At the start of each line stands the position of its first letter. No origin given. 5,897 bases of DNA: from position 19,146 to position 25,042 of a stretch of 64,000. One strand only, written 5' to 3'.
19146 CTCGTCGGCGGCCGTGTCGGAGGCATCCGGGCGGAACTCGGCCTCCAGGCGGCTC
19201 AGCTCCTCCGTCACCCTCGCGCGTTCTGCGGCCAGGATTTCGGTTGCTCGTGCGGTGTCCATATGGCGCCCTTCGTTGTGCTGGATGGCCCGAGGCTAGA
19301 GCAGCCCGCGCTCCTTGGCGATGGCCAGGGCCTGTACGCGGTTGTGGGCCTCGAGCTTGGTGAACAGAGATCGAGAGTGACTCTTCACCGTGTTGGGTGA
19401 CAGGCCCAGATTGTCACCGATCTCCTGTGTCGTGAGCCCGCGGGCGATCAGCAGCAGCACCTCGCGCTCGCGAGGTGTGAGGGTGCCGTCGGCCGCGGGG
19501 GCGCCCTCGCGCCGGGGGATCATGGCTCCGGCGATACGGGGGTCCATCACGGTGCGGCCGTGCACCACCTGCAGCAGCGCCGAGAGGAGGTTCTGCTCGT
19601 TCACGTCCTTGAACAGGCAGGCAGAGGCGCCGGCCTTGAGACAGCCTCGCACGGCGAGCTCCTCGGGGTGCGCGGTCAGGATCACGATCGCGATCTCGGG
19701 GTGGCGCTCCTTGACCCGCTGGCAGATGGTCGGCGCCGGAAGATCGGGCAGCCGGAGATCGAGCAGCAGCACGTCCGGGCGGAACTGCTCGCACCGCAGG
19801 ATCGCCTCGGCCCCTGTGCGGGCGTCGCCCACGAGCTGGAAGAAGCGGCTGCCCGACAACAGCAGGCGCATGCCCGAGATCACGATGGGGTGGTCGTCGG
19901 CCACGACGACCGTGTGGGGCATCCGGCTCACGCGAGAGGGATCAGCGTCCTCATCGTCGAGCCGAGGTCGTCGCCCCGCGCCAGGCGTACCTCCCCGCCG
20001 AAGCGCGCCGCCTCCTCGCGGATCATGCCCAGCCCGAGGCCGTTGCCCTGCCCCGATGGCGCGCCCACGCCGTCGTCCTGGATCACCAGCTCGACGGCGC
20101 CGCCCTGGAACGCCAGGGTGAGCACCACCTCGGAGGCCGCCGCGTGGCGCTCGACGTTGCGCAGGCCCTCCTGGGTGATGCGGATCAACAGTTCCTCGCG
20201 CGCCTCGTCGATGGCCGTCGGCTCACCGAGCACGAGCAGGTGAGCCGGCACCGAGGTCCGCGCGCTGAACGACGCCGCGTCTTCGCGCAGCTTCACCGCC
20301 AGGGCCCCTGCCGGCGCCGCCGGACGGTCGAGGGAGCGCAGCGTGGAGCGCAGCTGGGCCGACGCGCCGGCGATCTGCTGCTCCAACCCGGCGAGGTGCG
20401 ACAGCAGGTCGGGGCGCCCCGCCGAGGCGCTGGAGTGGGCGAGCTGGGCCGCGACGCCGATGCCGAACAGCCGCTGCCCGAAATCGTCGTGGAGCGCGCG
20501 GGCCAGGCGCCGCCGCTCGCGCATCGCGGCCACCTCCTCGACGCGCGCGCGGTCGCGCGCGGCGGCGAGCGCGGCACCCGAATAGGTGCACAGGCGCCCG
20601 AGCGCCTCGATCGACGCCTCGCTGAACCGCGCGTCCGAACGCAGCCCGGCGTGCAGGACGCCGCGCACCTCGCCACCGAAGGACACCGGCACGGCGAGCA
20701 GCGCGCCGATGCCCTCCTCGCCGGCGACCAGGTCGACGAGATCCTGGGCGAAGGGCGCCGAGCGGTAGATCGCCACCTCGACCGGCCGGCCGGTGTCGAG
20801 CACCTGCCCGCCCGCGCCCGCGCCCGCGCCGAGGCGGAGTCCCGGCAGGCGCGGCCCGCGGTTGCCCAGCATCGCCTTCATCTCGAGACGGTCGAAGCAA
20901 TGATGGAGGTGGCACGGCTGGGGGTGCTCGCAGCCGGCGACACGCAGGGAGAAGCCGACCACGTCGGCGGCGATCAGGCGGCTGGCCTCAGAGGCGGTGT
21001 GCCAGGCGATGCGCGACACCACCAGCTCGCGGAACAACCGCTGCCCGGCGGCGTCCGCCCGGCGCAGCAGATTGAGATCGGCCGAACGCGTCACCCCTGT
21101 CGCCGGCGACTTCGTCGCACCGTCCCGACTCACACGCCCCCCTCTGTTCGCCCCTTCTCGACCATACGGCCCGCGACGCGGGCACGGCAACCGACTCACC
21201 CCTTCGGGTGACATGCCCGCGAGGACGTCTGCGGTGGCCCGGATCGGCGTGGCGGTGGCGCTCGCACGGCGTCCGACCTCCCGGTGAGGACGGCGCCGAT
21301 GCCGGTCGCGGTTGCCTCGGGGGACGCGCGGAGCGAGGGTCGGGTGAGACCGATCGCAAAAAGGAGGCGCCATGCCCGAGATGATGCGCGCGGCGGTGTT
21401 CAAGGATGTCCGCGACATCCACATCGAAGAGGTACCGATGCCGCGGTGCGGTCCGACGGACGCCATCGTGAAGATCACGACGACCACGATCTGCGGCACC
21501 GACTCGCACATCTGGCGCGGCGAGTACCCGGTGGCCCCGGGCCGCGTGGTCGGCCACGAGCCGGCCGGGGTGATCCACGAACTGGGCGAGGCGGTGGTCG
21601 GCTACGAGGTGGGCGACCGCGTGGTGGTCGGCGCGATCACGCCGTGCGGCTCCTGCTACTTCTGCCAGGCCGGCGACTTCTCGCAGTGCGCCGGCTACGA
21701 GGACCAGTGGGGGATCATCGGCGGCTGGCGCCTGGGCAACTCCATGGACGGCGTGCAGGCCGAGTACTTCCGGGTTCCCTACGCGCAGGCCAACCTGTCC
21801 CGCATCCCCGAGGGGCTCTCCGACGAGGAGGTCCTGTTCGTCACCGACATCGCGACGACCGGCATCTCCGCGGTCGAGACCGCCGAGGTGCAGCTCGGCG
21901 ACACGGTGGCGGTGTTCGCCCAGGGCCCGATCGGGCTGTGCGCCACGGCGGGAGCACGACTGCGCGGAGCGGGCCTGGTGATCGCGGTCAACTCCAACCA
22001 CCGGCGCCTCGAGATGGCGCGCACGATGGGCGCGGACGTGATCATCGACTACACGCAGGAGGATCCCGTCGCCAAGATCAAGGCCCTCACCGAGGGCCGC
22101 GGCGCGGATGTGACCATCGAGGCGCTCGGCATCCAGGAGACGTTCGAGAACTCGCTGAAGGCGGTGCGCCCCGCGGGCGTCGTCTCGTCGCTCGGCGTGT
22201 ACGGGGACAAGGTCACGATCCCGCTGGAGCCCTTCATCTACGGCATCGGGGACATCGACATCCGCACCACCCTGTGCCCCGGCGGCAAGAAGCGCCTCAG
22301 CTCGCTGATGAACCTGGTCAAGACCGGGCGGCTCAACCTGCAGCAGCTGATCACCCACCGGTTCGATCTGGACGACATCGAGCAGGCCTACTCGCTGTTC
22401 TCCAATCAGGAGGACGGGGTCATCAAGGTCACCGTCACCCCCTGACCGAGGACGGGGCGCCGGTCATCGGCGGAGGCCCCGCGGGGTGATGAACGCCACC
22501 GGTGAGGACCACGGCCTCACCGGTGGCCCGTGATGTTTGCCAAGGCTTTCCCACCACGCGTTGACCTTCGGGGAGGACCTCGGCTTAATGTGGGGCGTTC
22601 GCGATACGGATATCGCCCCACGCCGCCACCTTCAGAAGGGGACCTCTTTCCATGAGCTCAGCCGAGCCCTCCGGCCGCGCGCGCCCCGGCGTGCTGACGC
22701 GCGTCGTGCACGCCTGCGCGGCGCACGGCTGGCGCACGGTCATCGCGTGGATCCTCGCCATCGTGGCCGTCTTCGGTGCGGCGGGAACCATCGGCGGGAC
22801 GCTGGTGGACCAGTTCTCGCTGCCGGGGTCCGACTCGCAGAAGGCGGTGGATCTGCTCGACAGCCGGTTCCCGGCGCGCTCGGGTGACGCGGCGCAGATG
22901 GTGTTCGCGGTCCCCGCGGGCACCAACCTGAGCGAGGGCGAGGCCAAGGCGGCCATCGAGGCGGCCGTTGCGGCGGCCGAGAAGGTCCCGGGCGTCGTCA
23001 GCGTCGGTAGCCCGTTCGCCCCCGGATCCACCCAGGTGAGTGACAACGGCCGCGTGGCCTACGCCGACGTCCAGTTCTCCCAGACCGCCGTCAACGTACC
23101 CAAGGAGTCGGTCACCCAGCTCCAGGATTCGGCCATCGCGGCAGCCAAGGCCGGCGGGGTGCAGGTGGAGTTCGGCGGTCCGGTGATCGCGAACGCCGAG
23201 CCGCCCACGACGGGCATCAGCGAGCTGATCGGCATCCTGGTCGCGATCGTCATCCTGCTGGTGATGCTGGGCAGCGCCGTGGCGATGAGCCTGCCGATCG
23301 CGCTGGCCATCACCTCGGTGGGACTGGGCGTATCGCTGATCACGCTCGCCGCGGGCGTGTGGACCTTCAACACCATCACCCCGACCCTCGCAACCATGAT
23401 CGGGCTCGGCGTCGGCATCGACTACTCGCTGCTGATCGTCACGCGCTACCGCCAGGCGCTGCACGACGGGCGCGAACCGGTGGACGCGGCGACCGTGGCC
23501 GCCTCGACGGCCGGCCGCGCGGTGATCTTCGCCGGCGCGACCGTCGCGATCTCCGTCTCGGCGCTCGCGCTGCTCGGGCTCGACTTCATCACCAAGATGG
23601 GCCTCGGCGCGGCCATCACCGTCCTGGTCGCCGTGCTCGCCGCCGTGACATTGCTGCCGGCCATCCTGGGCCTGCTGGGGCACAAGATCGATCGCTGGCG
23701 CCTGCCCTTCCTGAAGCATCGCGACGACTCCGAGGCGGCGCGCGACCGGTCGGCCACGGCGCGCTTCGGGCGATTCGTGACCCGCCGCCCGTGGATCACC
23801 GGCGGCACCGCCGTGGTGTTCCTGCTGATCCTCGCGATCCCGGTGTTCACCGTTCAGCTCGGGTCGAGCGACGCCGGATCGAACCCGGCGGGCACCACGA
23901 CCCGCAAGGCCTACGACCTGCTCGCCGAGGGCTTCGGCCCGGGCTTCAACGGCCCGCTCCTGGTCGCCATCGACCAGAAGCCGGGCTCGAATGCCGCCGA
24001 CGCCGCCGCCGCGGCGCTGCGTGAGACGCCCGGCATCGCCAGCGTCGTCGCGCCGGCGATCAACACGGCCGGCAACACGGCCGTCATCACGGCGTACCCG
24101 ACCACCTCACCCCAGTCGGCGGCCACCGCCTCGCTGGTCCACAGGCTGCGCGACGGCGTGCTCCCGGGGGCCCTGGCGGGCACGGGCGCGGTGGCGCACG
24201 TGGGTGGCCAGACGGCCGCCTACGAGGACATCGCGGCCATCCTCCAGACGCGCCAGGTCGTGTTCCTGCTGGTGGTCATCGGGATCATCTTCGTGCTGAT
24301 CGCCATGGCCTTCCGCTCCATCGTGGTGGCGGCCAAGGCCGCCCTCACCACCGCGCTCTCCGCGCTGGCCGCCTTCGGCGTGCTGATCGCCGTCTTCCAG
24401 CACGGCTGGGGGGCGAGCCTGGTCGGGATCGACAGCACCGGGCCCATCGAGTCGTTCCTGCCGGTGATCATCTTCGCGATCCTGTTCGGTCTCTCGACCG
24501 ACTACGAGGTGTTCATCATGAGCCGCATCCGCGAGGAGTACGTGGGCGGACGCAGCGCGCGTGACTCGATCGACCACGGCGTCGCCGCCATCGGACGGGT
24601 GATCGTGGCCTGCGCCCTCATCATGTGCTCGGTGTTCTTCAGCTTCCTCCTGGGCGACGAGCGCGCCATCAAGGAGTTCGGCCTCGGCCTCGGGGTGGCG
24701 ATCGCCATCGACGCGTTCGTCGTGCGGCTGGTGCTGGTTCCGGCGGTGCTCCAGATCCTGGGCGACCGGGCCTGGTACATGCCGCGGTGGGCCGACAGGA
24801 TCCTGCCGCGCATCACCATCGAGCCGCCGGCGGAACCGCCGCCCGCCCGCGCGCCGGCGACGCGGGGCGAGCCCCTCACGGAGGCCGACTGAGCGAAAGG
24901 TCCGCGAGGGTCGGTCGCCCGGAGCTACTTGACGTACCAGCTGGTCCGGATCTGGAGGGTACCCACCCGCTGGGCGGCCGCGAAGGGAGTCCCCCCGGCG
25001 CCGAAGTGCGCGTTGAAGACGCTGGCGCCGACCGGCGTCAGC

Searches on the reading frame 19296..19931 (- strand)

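Call 53: search_protein_families(library=pfam, proteins=[window:19296-19931:-], max_evalue=0.00001)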
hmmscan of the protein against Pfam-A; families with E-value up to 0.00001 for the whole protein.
window:19296-19931:- (211 aa): 4 families
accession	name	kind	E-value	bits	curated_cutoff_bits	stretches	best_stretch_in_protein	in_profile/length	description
PF00072.30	Response_reg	-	3.4e-21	75.9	30.2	1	8-119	1-110/111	Response regulator receiver domain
PF00196.25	GerE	-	7.8e-20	70.7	23.5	1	150-204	2-56/57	Bacterial regulatory proteins, luxR family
PF08281.18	Sigma70_r4_2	-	8.5e-08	32.2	25.7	1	150-185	10-46/54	Sigma-70, region 4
PF04545.22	Sigma70_r4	-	4.6e-07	29.7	24.1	1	150-193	4-48/50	Sigma-70, region 4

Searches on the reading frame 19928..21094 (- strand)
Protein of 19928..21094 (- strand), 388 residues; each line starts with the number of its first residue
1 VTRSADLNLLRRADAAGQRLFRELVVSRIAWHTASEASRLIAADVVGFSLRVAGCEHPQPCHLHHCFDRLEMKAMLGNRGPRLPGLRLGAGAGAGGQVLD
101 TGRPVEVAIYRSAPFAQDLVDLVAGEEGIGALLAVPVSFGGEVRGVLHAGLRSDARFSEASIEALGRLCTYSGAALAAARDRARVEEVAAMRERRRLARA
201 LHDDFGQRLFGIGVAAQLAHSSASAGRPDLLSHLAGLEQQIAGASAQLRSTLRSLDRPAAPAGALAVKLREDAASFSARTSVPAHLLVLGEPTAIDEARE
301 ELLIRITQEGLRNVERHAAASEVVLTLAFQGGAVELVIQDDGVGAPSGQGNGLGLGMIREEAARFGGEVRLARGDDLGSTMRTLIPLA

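Call 53: search_protein_families(library=pfam, proteins=[window:19928-21094:-], max_evalue=0.00001)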
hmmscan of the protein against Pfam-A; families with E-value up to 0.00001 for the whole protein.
window:19928-21094:- (388 aa): 4 families
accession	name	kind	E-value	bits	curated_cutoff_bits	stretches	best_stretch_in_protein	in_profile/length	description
PF07730.19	HisKA_3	-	2.1e-12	47.8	24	1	193-258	1-65/68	Histidine kinase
PF13185.12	GAF_2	-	6.5e-10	39.8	28.6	1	87-176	51-135/136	GAF domain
PF01590.32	GAF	-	1.7e-08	35.5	22.4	1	32-175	8-132/133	GAF domain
PF02518.31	HATPase_c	-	5e-08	33.8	26.4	1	300-387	3-109/111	Histidine kinase-, DNA gyrase B-, and HSP90-like ATPase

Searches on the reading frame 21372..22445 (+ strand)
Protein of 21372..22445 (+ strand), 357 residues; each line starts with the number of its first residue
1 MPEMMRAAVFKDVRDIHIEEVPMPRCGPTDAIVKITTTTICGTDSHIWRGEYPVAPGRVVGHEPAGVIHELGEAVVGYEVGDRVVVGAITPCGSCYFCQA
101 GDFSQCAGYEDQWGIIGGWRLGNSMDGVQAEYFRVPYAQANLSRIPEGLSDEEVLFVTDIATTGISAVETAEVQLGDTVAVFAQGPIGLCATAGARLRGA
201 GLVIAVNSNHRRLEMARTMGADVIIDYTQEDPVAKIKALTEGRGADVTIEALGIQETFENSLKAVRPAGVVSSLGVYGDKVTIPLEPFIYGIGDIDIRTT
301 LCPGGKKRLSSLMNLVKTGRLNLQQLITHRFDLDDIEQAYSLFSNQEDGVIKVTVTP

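Call 53: search_protein_families(library=pfam, proteins=[window:21372-22445:+], max_evalue=0.00001)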
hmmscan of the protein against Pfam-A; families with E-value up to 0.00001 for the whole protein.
window:21372-22445:+ (357 aa): 4 families
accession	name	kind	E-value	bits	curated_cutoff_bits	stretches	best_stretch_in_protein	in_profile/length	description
PF00107.32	ADH_zinc_N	-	2.4e-28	99.1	31.8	1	186-315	1-126/129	Zinc-binding dehydrogenase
PF08240.17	ADH_N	-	3e-24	85.7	23.5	1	27-139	1-98/104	Alcohol dehydrogenase GroES-like domain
PF16912.11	Glu_dehyd_C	-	1.1e-10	41.7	34.9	1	176-280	31-135/211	Glucose dehydrogenase C-terminus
PF13602.12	ADH_zinc_N_2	-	3.1e-10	41.5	27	1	219-343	1-123/134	Zinc-binding dehydrogenase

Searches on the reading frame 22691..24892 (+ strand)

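Call 53: search_protein_families(library=pfam, proteins=[window:22691-24892:+], max_evalue=0.00001)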
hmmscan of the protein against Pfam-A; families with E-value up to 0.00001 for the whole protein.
window:22691-24892:+ (733 aa): 1 family
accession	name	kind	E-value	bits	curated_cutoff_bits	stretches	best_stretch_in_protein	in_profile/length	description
PF03176.21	MMPL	-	5.7e-85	285.6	20.5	2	43-367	3-330/333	MMPL family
